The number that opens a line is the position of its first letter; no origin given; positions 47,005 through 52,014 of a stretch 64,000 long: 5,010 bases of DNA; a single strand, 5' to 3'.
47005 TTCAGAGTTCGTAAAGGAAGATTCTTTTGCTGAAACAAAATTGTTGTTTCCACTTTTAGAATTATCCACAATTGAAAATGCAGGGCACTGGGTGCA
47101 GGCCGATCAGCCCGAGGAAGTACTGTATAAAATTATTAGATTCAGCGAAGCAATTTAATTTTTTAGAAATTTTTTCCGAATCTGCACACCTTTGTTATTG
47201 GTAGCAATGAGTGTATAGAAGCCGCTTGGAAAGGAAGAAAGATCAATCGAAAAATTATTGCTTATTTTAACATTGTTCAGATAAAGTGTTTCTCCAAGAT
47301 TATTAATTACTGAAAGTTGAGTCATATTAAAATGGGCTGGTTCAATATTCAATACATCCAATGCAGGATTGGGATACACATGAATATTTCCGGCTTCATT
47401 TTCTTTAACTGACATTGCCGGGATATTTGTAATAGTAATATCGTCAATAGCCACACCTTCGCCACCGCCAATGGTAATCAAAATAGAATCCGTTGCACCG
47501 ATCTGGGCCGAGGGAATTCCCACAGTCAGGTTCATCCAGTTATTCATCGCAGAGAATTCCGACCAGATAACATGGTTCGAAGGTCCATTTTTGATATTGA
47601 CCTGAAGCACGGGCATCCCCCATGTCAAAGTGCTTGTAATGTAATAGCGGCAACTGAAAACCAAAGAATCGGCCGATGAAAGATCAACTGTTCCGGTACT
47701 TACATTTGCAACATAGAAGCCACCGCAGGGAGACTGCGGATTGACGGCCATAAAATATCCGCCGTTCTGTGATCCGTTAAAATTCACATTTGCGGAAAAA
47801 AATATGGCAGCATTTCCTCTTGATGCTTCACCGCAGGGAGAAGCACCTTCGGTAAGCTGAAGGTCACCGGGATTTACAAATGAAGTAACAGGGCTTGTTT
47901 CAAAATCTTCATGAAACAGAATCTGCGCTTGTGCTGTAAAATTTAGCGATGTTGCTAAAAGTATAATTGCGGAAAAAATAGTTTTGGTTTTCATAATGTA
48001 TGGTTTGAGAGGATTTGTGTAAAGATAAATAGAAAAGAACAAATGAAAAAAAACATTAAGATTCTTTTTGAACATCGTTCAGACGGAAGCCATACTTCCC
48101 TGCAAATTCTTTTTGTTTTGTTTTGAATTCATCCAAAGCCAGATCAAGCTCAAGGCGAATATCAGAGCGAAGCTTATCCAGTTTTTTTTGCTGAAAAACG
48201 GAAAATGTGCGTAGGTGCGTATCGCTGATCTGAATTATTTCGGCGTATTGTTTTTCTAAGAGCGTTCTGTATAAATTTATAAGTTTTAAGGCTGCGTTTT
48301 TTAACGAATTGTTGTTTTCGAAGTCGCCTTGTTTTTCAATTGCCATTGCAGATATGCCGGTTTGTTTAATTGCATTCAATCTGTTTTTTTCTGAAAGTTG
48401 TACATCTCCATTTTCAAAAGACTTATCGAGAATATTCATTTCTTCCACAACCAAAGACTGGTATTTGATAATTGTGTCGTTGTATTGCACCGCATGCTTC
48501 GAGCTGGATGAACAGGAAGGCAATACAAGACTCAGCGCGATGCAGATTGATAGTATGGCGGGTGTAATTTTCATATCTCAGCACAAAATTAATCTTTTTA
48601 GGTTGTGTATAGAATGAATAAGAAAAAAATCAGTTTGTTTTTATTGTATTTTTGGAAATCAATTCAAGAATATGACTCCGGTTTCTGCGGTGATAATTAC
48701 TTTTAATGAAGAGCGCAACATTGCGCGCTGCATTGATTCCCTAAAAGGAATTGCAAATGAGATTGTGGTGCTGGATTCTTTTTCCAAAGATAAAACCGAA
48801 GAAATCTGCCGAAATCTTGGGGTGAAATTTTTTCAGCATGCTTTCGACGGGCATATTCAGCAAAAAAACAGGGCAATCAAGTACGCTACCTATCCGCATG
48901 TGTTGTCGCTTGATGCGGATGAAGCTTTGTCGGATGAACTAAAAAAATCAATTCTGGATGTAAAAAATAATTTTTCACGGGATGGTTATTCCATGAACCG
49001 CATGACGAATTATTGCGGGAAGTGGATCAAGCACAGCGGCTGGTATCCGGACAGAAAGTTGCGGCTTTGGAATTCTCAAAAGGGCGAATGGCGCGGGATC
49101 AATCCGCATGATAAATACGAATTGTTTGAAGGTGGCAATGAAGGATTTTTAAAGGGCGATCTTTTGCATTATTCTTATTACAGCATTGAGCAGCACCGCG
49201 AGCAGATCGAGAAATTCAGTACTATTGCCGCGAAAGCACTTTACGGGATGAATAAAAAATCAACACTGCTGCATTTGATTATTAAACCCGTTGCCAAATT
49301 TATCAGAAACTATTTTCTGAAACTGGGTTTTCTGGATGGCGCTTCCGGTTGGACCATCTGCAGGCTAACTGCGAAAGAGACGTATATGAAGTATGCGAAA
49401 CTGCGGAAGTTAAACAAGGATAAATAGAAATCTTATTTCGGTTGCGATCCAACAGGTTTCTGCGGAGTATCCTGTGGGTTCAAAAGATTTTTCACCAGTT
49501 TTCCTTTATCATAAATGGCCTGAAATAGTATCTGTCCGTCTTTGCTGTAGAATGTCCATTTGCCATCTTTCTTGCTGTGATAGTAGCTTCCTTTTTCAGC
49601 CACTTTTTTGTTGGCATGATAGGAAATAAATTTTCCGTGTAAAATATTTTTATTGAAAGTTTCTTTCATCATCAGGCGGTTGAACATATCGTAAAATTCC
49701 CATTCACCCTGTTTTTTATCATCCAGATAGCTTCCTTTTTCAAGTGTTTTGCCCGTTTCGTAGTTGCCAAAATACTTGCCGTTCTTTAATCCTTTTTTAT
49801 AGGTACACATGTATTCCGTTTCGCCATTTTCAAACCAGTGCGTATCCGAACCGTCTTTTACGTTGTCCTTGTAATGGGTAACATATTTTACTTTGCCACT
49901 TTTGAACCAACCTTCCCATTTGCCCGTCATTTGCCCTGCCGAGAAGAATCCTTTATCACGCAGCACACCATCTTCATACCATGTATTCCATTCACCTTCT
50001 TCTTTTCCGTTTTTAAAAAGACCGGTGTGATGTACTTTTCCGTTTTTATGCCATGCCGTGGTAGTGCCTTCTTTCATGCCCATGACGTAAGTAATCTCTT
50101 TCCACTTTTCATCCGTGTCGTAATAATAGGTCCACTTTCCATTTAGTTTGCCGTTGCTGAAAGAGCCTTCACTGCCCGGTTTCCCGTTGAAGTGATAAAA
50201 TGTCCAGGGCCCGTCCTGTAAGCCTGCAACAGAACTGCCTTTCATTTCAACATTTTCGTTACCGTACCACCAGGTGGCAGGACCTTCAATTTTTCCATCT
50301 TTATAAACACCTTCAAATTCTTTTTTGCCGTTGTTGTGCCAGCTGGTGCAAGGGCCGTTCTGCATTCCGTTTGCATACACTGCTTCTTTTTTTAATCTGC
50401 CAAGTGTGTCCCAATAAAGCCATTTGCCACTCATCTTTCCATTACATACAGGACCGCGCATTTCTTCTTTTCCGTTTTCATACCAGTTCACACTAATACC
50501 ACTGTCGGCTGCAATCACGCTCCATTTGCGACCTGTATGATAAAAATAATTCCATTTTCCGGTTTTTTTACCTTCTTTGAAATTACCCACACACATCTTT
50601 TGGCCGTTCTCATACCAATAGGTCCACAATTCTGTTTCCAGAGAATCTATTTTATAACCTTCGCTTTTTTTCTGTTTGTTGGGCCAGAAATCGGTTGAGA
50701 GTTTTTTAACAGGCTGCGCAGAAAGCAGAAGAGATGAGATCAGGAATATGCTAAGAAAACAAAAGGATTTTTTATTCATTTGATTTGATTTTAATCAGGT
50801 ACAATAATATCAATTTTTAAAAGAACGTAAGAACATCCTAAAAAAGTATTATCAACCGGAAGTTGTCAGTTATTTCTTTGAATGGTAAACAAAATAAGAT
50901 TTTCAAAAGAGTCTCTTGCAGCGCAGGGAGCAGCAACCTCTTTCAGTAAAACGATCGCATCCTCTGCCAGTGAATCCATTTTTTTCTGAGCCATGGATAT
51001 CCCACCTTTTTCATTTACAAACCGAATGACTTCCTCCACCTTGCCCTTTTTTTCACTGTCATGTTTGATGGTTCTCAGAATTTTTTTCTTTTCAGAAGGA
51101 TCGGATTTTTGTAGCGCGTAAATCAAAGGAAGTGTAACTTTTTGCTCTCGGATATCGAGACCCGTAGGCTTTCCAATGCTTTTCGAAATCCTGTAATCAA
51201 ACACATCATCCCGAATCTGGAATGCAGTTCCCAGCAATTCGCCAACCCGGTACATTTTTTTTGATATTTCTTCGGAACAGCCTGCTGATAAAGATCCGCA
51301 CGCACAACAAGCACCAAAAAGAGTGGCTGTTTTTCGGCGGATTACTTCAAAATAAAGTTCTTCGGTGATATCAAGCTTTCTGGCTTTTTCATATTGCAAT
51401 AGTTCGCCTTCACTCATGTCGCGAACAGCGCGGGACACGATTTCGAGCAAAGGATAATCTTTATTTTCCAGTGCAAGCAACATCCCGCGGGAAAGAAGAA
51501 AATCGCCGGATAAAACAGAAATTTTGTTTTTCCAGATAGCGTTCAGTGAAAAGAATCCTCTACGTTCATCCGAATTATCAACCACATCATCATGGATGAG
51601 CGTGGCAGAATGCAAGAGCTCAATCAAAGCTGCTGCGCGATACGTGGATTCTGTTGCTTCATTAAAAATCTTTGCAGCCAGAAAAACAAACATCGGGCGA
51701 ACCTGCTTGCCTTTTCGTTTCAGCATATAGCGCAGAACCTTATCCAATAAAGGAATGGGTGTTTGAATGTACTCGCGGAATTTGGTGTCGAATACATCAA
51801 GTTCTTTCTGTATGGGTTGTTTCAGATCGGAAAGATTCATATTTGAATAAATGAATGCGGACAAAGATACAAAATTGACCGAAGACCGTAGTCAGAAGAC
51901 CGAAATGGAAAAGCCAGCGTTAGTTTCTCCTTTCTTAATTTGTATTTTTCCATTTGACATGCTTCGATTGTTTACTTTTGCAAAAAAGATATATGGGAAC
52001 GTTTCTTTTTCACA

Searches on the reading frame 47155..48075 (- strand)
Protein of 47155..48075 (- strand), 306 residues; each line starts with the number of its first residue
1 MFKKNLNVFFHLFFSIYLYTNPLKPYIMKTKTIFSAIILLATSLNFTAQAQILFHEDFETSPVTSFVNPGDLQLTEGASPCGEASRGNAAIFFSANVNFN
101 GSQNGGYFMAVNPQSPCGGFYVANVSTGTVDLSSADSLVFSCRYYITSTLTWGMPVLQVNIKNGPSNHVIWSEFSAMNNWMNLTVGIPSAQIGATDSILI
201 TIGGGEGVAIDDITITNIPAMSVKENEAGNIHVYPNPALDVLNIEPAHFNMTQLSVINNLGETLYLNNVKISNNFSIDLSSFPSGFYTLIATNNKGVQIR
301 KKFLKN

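Call 80: search_protein_families(library=pfam, proteins=[window:47155-48075:-], max_evalue=0.00001)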
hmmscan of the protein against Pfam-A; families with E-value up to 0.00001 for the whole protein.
window:47155-48075:- (306 aa): 1 family
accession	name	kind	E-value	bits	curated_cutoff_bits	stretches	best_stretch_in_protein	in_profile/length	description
PF18962.6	Por_Secre_tail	-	4.5e-12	46.5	27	1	233-303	1-73/75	Secretion system C-terminal sorting domain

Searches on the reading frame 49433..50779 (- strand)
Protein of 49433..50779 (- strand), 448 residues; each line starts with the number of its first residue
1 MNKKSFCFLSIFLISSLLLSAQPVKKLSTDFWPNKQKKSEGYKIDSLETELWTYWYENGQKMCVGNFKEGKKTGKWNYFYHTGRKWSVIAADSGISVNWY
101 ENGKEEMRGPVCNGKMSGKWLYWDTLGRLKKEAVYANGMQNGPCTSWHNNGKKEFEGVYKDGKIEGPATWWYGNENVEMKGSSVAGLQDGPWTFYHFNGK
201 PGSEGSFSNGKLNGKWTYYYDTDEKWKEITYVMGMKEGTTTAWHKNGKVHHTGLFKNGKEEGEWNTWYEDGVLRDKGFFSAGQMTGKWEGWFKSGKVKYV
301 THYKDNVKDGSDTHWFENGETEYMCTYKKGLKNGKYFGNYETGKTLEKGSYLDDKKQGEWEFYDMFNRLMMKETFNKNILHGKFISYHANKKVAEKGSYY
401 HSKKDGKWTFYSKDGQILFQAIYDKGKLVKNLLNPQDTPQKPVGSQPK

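Call 80: search_protein_families(library=pfam, proteins=[window:49433-50779:-], max_evalue=0.00001)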
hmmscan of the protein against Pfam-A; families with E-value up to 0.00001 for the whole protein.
window:49433-50779:- (448 aa): 1 family
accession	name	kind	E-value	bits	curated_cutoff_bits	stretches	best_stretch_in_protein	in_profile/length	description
PF07661.19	MORN_2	-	5.7e-26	87.9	29.6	0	285-305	2-22/22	MORN repeat variant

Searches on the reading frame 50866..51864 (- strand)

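Call 80: search_protein_families(library=pfam, proteins=[window:50866-51864:-], max_evalue=0.00001)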
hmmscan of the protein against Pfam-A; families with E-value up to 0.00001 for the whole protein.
window:50866-51864:- (332 aa): 1 family
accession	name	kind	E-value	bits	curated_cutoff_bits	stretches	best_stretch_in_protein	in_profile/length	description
PF00348.22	polyprenyl_synt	-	4.1e-70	236.3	27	1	38-281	2-249/251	Polyprenyl synthetase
